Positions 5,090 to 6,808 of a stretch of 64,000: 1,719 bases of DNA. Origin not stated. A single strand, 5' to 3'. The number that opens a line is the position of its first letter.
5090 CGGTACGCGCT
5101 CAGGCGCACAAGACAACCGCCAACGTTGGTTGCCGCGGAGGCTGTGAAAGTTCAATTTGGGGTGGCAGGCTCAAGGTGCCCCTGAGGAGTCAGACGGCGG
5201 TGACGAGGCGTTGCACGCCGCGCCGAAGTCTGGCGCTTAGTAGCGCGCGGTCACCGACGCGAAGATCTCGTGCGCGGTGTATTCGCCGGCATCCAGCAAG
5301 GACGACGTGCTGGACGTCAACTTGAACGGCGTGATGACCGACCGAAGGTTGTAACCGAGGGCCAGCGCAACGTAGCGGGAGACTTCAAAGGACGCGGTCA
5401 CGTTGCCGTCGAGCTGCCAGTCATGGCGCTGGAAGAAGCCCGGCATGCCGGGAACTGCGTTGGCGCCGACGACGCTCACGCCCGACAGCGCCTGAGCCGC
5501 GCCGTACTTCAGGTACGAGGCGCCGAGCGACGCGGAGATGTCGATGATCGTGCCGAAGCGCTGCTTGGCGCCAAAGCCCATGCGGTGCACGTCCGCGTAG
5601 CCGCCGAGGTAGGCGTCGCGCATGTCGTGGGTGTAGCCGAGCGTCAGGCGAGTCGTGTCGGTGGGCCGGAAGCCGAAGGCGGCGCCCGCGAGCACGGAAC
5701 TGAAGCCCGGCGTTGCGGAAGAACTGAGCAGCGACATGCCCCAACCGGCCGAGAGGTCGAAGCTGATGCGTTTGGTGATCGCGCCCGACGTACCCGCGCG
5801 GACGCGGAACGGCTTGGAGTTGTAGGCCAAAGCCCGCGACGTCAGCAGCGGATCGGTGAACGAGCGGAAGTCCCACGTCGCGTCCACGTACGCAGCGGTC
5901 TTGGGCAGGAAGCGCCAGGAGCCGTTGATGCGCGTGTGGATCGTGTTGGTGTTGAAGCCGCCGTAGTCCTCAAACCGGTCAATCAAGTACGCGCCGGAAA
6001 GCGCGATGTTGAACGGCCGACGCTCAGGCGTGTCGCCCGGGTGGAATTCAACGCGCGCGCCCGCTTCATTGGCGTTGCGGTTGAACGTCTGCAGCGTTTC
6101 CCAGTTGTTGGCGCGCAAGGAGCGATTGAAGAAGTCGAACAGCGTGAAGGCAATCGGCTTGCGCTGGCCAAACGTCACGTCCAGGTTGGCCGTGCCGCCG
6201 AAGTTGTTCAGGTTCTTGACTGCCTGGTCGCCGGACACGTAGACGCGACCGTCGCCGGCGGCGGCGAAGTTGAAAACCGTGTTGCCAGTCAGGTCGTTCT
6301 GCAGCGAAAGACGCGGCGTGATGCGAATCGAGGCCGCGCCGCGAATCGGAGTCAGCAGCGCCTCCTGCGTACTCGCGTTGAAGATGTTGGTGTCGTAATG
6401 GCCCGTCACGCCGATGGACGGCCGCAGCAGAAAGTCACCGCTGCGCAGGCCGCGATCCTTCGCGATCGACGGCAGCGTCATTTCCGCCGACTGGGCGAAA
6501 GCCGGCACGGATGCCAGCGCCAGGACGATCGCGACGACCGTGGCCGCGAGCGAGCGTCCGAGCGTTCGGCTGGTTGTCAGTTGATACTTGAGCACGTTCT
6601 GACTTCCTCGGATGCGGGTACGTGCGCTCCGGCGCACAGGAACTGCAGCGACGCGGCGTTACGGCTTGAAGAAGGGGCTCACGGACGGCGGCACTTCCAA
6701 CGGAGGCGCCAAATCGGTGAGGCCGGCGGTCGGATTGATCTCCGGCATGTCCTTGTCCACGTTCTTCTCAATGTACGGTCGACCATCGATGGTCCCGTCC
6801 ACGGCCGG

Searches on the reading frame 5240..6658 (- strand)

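Call 51: search_protein_families(library=pfam, proteins=[window:5240-6658:-], max_evalue=0.0001)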
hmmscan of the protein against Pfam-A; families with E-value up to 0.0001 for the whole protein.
window:5240-6658:- (473 aa): 1 family
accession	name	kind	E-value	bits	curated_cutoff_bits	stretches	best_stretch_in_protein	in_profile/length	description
PF10082.15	BBP2_2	-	8.5e-13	48.4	23.7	1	236-472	171-377/378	Putative beta-barrel porin 2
